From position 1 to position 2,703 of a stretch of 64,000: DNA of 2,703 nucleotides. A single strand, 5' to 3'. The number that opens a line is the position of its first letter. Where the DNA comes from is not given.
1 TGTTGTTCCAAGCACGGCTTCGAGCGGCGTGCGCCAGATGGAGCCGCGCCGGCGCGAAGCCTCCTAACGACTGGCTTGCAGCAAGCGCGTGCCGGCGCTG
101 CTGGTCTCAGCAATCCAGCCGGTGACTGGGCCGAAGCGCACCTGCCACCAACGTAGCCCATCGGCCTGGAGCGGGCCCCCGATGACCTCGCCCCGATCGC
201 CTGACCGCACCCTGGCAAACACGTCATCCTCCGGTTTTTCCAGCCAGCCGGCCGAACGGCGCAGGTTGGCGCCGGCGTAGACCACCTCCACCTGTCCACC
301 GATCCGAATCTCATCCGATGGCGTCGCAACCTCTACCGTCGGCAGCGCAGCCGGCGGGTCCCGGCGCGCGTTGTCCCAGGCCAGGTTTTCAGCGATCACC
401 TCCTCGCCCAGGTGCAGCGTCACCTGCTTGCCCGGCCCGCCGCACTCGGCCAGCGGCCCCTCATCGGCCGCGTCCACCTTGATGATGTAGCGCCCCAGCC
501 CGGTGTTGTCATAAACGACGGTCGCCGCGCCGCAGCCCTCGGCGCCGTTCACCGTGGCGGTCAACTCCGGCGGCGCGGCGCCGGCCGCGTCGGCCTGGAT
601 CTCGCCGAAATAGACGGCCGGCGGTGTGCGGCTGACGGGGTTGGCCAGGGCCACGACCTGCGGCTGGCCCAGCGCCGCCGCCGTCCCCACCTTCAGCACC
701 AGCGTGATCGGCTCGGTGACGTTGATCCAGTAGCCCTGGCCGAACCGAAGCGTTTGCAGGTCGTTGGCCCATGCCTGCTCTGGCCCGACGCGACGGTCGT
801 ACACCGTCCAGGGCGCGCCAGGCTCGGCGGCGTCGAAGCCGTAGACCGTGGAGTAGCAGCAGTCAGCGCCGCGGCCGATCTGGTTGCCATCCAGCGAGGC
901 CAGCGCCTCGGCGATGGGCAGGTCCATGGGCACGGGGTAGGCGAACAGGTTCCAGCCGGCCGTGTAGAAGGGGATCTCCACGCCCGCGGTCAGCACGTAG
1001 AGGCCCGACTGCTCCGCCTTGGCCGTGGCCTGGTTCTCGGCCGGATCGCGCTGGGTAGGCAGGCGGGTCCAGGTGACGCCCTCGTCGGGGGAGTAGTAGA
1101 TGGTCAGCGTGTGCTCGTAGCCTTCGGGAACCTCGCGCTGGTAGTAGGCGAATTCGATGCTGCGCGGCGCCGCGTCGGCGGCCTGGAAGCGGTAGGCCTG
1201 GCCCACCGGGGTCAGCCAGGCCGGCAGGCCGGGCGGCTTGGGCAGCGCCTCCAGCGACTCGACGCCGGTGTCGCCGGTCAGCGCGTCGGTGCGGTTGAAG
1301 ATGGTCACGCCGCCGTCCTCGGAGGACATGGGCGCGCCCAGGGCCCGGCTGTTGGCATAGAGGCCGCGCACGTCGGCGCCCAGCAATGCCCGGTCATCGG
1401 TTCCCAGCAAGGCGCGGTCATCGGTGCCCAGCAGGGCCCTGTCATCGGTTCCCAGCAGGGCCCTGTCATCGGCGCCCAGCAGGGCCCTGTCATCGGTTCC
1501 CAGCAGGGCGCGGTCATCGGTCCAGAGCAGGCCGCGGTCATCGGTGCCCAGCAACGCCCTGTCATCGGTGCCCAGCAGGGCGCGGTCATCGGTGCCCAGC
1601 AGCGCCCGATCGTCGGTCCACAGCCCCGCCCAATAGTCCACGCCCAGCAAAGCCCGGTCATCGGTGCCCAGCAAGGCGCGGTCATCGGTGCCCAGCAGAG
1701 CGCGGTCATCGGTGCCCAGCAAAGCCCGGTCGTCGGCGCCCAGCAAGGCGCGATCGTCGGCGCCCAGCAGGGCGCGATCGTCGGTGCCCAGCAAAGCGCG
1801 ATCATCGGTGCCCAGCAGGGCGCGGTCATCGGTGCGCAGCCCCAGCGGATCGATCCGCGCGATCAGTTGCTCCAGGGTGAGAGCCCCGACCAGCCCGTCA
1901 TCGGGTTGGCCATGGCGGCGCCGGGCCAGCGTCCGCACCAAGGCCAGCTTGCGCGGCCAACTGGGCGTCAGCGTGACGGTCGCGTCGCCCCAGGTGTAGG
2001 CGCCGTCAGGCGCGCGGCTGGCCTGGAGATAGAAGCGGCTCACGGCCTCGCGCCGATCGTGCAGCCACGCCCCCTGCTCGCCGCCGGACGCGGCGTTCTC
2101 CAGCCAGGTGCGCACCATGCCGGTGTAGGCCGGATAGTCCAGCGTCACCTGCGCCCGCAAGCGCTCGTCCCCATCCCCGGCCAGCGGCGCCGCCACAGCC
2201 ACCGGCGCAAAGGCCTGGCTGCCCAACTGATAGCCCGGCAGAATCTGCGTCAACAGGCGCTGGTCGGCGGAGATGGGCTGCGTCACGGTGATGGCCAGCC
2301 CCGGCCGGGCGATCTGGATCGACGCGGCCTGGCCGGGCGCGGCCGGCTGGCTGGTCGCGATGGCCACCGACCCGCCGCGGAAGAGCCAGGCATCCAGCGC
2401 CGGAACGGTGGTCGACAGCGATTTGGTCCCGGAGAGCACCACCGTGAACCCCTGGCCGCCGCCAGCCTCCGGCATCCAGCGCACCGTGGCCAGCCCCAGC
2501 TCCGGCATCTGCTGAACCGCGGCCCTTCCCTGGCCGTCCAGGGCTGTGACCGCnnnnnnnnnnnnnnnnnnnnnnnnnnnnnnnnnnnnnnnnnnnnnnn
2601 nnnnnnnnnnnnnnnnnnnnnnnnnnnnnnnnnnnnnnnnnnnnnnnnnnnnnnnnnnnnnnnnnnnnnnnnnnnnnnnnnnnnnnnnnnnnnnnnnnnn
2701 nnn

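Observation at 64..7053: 2329-aa secreted FG-GAP/VCBS protein with an embedded HExxH protease-like domain and a ~30-copy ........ octapeptide array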

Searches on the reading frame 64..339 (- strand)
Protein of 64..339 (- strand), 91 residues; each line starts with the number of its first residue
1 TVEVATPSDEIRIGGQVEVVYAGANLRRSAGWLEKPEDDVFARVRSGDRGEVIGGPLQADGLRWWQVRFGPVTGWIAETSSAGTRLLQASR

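Call 10: search_protein_families(library=pfam, proteins=[window:64-330:-], max_evalue=10)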
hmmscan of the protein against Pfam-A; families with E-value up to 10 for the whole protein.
window:64-330:- (88 aa): 0 families

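Call 79: search_solved_structures(query=window:64-339:-, max_evalue=10, show_alignments=2)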
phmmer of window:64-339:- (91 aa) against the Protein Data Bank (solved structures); distinct sequences matched with E-value up to 10: 5.
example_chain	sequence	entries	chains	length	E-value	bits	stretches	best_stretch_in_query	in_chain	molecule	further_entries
2ekh_A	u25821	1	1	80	0.77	13.5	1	59-76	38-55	SH3 and PX domain-containing protein 2A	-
9r73_A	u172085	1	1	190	0.84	13.4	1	52-78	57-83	Pyrin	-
2wl1_A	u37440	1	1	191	0.85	13.4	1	52-78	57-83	PYRIN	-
9r74_A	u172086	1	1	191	0.87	13.4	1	52-78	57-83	Pyrin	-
9r70_A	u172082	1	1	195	0.88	13.4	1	52-78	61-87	Pyrin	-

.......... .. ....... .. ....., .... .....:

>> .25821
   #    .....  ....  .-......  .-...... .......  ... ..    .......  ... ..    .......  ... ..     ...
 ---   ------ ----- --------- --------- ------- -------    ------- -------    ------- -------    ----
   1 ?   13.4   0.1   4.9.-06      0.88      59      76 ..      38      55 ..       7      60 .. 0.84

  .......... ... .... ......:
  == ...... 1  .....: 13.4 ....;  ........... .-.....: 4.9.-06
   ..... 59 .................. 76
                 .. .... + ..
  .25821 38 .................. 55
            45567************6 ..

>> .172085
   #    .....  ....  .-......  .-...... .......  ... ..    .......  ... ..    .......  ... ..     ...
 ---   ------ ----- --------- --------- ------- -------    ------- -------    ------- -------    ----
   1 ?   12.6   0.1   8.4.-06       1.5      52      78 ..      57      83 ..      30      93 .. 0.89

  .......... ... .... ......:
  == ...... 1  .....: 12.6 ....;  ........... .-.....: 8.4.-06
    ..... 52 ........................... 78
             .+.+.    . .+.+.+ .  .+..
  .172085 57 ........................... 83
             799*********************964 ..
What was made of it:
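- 67..318 (-): Clade-specific small beta tail, aa 2246-2329. It looks SH3-like by eye, but this is unverified. Best PDB hit is an SH3 domain at E 0.77 (call 79).
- On Bacterial SH3 (SH3b) domain, for the C-terminal tail: The best PDB hit is a eukaryotic SH3 at E 0.77 (call 79).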

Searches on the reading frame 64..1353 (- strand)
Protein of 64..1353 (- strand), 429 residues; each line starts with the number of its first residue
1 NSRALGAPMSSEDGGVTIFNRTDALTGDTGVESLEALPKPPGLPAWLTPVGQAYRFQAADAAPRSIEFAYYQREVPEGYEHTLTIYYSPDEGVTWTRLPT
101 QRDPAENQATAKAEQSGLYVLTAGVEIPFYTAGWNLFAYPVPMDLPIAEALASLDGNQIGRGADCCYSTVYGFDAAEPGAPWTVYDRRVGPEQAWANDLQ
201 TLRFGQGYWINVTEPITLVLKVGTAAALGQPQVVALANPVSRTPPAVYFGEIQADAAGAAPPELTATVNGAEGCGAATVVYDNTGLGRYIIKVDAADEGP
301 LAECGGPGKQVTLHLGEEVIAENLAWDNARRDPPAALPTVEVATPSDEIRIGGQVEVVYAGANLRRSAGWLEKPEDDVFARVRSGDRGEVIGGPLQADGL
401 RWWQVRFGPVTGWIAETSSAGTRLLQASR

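Call 10: search_protein_families(library=pfam, proteins=[window:64-1353:-], max_evalue=10)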
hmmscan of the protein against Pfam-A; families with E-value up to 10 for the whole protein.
window:64-1353:- (429 aa): 0 families
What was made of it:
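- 319..1329 (-): Conserved module B, aa 1909-2245. Beta-rich, with no Pfam or PDB match. No Pfam hit (call 10).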

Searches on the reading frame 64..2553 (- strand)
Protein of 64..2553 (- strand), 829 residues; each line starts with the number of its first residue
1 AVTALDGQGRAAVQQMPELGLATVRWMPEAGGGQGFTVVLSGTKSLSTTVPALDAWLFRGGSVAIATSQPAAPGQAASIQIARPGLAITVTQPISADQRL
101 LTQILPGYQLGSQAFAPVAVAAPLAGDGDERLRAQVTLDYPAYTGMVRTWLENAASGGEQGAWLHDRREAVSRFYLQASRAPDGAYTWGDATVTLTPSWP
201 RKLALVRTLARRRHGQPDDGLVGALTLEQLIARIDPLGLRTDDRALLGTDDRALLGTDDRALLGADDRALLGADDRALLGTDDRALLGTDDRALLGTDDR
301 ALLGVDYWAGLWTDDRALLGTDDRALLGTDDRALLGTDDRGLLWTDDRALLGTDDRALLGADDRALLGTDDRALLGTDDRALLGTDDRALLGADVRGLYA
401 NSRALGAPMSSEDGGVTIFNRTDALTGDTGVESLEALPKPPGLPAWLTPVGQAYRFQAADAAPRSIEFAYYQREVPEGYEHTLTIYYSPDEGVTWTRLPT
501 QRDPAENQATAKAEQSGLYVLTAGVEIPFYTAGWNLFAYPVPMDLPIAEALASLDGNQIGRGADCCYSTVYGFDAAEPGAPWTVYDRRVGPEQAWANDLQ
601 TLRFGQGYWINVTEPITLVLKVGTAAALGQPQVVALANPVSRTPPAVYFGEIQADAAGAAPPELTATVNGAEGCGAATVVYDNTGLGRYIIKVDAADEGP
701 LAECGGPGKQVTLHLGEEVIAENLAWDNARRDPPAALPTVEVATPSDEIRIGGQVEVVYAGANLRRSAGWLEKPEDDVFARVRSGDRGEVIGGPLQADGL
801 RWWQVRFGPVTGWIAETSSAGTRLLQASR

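Call 55: predict_structure(alignment_id=A3)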
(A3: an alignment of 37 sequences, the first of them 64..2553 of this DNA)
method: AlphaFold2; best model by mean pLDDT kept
length: 829 residues; sequences in the alignment: 37
mean_pLDDT: 65.5   pTM: 0.54
mean pLDDT of the five models: 65.5, 64.3, 63.7, 63.4, 61.3
residues with pLDDT >= 90: 207; 70-90: 173; 50-70: 184; < 50: 265
segments of 3 or more residues with pLDDT < 50: 44-51, 110-113, 180-202, 216-219, 236-361, 363-406, 746-786, 818-829
pLDDT, mean of each block of 10 residues (from residue 1): 61 71 73 65 46 53 60 62 64 79 72 66 72 73 77 74 78 64 43 37 59 54 58 48 37 35 33 35 36 32 27 29 33 35 37 43 46 42 34 31 51 86 65 86 94 91 91 92 96 94 96 95 95 92 92 90 91 79 91 93 92 94 66 55 90 74 90 93 90 89 87 92 90 82 51 31 26 34 48 63 65 57 38
secondary structure, 60 per line:
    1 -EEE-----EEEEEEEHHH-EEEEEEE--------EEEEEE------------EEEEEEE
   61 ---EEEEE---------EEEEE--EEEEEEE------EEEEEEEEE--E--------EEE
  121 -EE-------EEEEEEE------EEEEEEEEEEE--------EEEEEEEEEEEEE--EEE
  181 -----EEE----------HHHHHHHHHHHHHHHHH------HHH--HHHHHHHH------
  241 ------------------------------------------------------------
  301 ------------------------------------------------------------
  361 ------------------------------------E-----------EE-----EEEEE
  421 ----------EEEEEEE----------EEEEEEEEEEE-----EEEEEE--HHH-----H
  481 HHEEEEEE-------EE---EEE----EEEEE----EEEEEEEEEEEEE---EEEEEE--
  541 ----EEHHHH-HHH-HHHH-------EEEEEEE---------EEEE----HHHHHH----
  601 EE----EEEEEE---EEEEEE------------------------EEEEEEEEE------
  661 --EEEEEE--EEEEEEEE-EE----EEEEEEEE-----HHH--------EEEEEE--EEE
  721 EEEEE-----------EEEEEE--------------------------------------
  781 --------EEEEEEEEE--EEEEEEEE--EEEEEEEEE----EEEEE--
elements in order (helices of 4 or more, strands of 3 or more residues): E2-4 E10-16 E21-27 E36-41 E54-60 E64-68 E78-82 E85-91 E98-106 E118-120 E131-137 E144-154 E163-175 E178-180 E186-188 H199-215 H227-234 E416-420 E431-437 E448-458 E464-469 E483-488 E501-503 E508-512 E517-529 E533-538 H547-550 H556-559 E567-573 E583-586 H591-596 E607-612 E616-621 E646-654 E663-668 E671-678 E686-693 E710-715 E718-725 E737-742 E789-797 E800-807 E810-818 E823-827
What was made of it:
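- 1960..2556 (-): Variable beta-sandwich region, aa 1500-1698. It ends in the family motif ................ AlphaFold2 model 2 strands, pLDDT 60-79 (call 55).
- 1834..1959 (-): Clade-specific helical segment just before the array, aa 1699-1740. Helices 199-215 and 227-234 of model 2 (call 55).
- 1378..1833 (-): Octapeptide array, aa 1741-1892, 19 units. Layout: 8 x [TA]DDRALLG, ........, 3 x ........, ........, 6 x [TA]DDRALLG. AlphaFold2 gives coil with pLDDT 27-46 (call 55).
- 67..318 (-): Strands with pLDDT about 60 (call 55).
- Closest known: RTX nonapeptide beta-roll and ice-nucleation-protein 8/16-residue repeats. Different: AlphaFold2 predicts no solenoid (call 55).
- AlphaFold2 predicts coil with pLDDT about 30, while both flanks are confident (call 55). 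AlphaFold2 shows no docking of the array onto module B (call 55).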

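Call 59: fold_search(model_id=the predicted structure, library=pdb)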
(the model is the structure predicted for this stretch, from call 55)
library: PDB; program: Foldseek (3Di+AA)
matches with E <= 10: 1573; with E <= 0.001: 0
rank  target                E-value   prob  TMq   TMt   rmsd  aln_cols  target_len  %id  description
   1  6x4g_A                3.6e-02  0.80  0.07  0.37  11.6       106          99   13  Crystal structure of ICOS in complex with ICOS-L and an anti ICOS-L VNAR domain (released 2020-10-14)
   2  9vfw_A                3.8e-02  0.06  0.04  0.10  21.9       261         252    7  Cryo-EM structure of pre-pore state II of heptameric alpha-hemolysin in the presence of RBCs (released 2025-11-26)
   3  8dwx_H                4.5e-02  0.69  0.07  0.37  15.2       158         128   12  Chikungunya VLP in complex with neutralizing Fab 506.C01 (asymmetric unit) (released 2023-05-31)
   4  4p5m_F                5.0e-02  0.35  0.08  0.26  20.0       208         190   10  Structural Basis of Chronic Beryllium Disease: Bridging the Gap Between Allergic Hypersensitivity and Autoimmunity (released 2014-08-27)
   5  8j07_k3               5.3e-02  0.98  0.09  0.14   9.5       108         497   13  96nm repeat of human respiratory doublet microtubule and associated axonemal complexes (released 2023-07-26)
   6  9xvi_C                6.2e-02  0.51  0.08  0.09  14.5       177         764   11  Arabidopsis ISA2-ISA1-ISA1-ISA2 heterotetramer (released 2026-04-08)
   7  4yhd_G                6.5e-02  0.06  0.04  0.09  22.5       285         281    6  Staphylococcal alpha-hemolysin H35A mutant monomer (released 2015-10-21)
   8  6e8v_A                6.8e-02  0.14  0.06  0.21  23.4       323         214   10  The crystal structure of bovine ultralong antibody BOV-1 (released 2019-09-04)
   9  6u3t_A                6.8e-02  0.05  0.04  0.10  22.8       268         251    8  Structure-based discovery of a novel small-molecule inhibitor of methicillin-resistant S. aureus (released 2020-03-25)
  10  8gy5_Q                7.2e-02  0.82  0.08  0.41  10.3       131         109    6  High-resolution structure of the cemiplimab Fab in complex with PD-1 (released 2023-10-04)
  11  8jyq_A                7.6e-02  0.41  0.08  0.29  17.3       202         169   12  Crystal structure of cancer-specific anti-HER2 antibody H2Mab-214 in complex with epitope peptide (released 2024-03-13)
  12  3m4d_A                7.6e-02  0.04  0.04  0.08  26.2       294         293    6  Crystal structure of the M113N mutant of alpha-hemolysin (released 2010-05-05)
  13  8f6f_D                8.9e-02  0.18  0.07  0.23  22.0       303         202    9  Cryo-EM structure of a Zinc-loaded D51A mutant of the YiiP-Fab complex (released 2023-02-08)
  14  7e33_E                9.4e-02  0.21  0.08  0.22  15.4       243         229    9  Serotonin 1E (5-HT1E) receptor-Gi protein complex (released 2021-04-14)
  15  6u3t_B                9.4e-02  0.04  0.03  0.08  23.0       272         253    8  Structure-based discovery of a novel small-molecule inhibitor of methicillin-resistant S. aureus (released 2020-03-25)
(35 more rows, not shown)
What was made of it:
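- Tried and rejected: Model 2 returned nothing at E<=0.001 (call 59).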

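Call 92: search_solved_structures(query=A3, max_evalue=1)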
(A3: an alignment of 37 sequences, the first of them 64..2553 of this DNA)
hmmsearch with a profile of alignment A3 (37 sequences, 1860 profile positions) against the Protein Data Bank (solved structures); distinct sequences matched with E-value up to 1: 67 (the best 60 are shown).
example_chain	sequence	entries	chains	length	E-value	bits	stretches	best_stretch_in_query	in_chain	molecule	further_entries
9etn_A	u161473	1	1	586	6.1e-23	83.2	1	107-426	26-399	Cartilage acidic protein 1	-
8w20_C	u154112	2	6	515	1.5e-15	58.6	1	247-540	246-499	Secreted esterase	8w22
4tqj_A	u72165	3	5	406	2e-11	45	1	63-341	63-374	Lectin 2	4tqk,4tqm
9ind_A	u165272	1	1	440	2.8e-11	44.5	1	53-572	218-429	Integrin alpha-V heavy chain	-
8ij5_E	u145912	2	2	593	3.7e-11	44.1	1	394-578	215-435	Integrin alpha-V heavy chain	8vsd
8w30_A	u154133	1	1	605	3.8e-11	44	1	394-578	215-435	Integrin alpha-V heavy chain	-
5nem_A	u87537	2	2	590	4.3e-11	43.9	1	394-578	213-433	Integrin alpha-V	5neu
5ner_A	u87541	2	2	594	4.4e-11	43.8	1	394-578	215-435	Integrin alpha-V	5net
4um9_A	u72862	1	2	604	4.5e-11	43.8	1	394-578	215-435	Integrin alpha-V heavy chain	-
9cz7_A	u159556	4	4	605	4.6e-11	43.8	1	394-578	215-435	Integrin alpha-V heavy chain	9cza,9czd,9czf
4um8_A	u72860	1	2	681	5.9e-11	43.4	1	394-578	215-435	INTEGRIN ALPHA-V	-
8tcf_A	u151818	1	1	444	6.1e-11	43.4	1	390-577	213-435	Integrin alpha-V heavy chain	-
8tcg_A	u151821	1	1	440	6.3e-11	43.3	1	390-577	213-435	Integrin alpha-V heavy chain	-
9xmm_A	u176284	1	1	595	8.7e-11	42.9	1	390-578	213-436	Integrin alpha-V heavy chain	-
6om2_A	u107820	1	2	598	8.8e-11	42.8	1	390-578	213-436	Integrin alpha-V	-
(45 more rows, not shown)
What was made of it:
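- On FG-GAP / VCBS integrin-alpha-like beta-propeller: The family profile hits CRTAC1 at 6e-23, integrin alpha-V at about 4e-11 and PVL lectin at 1e-8 (call 92).
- The family always pairs the repeat with integrin-like propellers, which in integrins recognise short peptide ligands (call 92; the integrin point is established knowledge).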

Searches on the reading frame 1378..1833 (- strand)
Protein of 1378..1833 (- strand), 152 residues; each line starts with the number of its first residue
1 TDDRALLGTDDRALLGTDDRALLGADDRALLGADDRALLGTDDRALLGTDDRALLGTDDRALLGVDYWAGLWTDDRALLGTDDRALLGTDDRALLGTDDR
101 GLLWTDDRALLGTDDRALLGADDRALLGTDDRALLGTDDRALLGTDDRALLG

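Call 65: find_homologous_proteins(query=window:1378-1833:-, max_evalue=0.01)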
Query window:1378-1833:- (152 aa): 3 proteins with E <= 0.01 among 8000 candidates.
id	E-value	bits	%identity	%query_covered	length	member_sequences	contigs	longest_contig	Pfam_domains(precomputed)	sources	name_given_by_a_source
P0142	1.4e-5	43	71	22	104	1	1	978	PF13441.13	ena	-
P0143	4.9e-4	38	42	52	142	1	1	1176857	-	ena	-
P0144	3.4e-3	35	80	7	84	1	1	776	-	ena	-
